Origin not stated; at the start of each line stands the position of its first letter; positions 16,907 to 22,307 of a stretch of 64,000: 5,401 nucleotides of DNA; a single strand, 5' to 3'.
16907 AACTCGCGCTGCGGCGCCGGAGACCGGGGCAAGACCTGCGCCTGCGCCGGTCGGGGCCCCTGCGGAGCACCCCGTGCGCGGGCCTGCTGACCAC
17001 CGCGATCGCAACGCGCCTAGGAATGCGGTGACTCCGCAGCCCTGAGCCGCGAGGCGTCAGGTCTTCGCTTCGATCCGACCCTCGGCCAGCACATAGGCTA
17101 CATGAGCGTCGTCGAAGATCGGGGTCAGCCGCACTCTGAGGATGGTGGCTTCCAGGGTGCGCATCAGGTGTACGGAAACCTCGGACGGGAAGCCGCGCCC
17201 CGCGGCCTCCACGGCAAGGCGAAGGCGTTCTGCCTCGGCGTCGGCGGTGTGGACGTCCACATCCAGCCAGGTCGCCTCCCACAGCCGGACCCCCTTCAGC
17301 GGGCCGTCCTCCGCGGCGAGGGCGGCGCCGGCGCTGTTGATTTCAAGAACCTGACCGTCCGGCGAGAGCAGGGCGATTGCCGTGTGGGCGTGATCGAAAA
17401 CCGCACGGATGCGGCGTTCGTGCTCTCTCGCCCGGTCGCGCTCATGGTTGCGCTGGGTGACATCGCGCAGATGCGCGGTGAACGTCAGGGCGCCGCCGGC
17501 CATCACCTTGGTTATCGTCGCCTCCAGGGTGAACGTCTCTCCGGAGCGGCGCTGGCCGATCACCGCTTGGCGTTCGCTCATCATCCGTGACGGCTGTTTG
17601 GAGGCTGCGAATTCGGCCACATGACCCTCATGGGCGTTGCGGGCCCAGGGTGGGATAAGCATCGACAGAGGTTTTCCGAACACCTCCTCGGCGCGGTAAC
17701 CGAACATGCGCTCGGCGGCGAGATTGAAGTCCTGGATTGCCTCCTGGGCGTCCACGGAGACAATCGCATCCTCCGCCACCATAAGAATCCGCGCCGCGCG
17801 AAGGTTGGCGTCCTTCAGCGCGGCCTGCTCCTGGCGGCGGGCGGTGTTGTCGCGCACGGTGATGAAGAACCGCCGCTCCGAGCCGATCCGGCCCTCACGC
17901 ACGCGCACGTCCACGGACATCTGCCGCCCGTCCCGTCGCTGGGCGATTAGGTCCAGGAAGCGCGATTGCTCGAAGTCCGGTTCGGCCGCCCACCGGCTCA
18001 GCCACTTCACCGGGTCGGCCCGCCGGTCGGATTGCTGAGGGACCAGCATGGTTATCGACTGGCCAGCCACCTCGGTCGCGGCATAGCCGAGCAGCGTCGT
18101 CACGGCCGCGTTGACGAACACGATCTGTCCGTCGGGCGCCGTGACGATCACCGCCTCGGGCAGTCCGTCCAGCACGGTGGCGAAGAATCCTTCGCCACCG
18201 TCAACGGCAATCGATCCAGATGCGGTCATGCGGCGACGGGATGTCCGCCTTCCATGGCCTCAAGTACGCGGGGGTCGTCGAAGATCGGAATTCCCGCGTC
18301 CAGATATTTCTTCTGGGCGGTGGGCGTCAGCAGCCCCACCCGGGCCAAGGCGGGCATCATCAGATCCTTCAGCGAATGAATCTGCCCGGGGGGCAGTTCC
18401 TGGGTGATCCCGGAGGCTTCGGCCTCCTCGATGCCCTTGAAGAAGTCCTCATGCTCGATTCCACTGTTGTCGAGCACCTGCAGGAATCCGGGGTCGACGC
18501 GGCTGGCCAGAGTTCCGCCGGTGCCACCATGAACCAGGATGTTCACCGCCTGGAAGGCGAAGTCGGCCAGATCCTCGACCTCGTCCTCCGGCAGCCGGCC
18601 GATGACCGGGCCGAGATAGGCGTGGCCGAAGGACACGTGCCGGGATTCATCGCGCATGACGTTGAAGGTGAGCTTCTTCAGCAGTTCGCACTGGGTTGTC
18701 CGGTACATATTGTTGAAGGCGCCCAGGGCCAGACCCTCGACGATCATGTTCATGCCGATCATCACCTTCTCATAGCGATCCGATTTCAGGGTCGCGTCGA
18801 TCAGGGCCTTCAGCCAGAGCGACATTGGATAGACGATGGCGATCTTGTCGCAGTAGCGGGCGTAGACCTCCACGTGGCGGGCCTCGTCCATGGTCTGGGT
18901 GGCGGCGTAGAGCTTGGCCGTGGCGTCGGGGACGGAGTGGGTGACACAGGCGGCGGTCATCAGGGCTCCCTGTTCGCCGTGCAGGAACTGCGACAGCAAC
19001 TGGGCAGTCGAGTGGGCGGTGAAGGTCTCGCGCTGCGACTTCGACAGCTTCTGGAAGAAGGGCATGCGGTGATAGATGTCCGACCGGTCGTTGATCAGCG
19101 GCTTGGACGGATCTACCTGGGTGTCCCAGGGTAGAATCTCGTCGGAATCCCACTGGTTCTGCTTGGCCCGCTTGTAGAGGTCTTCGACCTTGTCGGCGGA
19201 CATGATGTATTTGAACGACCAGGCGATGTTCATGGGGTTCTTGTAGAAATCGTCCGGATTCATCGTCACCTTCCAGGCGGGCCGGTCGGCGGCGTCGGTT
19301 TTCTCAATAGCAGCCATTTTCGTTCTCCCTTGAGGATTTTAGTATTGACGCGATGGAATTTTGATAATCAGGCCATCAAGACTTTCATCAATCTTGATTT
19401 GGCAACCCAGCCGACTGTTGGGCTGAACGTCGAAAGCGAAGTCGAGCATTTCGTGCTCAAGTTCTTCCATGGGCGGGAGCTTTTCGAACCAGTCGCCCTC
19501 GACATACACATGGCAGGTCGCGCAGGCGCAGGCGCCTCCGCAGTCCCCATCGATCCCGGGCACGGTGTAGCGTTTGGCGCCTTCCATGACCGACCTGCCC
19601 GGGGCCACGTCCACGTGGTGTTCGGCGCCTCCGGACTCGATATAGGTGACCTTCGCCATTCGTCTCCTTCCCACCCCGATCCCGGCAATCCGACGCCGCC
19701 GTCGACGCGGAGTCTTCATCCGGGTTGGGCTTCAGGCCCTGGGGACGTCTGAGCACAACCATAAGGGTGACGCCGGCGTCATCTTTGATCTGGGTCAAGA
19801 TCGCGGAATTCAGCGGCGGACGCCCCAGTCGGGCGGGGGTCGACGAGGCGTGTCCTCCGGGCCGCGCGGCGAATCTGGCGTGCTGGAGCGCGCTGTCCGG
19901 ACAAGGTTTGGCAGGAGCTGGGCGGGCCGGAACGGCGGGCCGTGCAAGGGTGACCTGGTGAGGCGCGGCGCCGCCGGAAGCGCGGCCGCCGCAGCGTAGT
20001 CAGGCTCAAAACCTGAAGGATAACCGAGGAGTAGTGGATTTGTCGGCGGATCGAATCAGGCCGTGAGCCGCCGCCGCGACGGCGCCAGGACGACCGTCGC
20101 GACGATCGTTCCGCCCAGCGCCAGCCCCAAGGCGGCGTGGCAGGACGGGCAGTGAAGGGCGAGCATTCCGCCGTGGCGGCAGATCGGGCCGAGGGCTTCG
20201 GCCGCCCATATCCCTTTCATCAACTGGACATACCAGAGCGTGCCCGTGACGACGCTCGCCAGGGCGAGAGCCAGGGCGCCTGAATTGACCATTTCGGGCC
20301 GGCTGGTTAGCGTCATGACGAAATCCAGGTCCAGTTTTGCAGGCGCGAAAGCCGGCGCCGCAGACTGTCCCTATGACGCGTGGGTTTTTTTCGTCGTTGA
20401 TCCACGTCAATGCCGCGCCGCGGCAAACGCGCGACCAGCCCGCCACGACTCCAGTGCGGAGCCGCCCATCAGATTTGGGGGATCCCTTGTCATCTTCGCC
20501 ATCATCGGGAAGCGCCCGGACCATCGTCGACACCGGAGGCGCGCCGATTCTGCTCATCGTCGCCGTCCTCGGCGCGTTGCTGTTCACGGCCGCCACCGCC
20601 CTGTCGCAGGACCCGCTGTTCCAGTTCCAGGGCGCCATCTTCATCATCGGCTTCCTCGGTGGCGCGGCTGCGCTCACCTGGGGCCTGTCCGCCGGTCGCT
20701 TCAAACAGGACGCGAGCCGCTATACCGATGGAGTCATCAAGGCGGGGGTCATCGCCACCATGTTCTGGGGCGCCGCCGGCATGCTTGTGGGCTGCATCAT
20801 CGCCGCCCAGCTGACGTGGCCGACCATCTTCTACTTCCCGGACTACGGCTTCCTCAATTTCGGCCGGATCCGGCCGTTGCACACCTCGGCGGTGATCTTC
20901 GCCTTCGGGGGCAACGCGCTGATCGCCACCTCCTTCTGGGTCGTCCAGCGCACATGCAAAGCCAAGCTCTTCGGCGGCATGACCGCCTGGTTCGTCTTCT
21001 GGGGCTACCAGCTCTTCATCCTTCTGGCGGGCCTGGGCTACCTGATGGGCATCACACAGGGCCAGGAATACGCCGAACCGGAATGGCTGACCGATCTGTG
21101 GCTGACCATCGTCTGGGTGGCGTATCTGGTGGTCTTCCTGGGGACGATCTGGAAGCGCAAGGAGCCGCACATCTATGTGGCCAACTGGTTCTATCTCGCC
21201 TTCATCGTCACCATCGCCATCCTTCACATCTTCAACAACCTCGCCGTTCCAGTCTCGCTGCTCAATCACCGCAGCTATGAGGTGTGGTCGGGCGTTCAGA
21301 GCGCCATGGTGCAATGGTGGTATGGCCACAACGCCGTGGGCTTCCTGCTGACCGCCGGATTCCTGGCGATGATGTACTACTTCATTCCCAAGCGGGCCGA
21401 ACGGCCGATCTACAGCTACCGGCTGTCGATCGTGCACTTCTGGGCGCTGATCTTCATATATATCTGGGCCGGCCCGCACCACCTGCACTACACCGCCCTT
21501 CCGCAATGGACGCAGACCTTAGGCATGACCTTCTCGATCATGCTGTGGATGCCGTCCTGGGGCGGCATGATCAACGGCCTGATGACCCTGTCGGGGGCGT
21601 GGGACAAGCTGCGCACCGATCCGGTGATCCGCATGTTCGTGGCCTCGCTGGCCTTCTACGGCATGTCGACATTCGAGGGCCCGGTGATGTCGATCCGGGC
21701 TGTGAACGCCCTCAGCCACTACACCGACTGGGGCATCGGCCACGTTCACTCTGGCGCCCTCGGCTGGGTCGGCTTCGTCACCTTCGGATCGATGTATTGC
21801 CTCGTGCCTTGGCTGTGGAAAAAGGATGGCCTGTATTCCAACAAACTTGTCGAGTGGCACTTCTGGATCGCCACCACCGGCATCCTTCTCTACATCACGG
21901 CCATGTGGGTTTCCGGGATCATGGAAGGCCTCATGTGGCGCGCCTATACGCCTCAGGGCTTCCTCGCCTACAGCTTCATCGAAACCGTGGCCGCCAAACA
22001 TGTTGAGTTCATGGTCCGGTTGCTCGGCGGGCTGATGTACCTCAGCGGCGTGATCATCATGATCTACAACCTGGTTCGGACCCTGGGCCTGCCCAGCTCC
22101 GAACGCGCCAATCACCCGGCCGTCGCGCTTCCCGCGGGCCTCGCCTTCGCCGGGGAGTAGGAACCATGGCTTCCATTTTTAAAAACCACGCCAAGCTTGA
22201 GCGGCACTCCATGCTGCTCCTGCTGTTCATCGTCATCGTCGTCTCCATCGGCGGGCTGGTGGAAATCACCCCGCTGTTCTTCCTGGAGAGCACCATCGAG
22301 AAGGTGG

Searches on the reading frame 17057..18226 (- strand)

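Call 77: search_protein_families(library=pfam, proteins=[window:17057-18226:-], max_evalue=0.00001)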
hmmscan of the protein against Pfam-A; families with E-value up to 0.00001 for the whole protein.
window:17057-18226:- (389 aa): 6 families
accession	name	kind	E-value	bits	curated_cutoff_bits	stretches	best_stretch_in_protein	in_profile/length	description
PF00989.32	PAS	-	3.1e-32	111.4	22.6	2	14-126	2-112/113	PAS fold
PF13426.13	PAS_9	-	7.2e-28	97.3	27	2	23-128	1-102/103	PAS domain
PF08448.16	PAS_4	-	3.7e-22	79.1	23.1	2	152-259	5-108/110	PAS fold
PF13188.13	PAS_8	-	1.2e-19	69.9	21.8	1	14-75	2-60/65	PAS domain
PF12860.13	PAS_7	-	3.1e-07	31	27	0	153-260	6-111/115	PAS fold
PF24820.1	Diguanyl_cycl_sensor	-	1.2e-06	28.9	28.1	0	20-62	3-45/109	Diguanylate cyclase-like sensor domain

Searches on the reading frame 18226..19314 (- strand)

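Call 77: search_protein_families(library=pfam, proteins=[window:18226-19314:-], max_evalue=0.00001)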
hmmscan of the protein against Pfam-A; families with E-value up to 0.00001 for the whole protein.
window:18226-19314:- (362 aa): 2 families
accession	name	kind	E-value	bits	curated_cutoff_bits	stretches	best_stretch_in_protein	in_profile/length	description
PF11583.14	AurF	-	2.2e-12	47.2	29.6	1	43-250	8-223/282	P-aminobenzoate N-oxygenase AurF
PF02332.24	Phenol_Hydrox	-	7.9e-06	26.1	24.4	0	83-164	57-133/230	Methane/Phenol/Alkene Hydroxylase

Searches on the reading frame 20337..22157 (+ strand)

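Call 78: search_protein_families(library=pfam, proteins=[window:20337-22157:+], max_evalue=0.00001)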
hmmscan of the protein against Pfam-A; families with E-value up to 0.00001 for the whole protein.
window:20337-22157:+ (607 aa): 1 family
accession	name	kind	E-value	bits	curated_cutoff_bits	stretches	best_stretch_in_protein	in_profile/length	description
PF00115.25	COX1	-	4.2e-112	375.6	34.8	1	134-567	3-436/436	Cytochrome C and Quinol oxidase polypeptide I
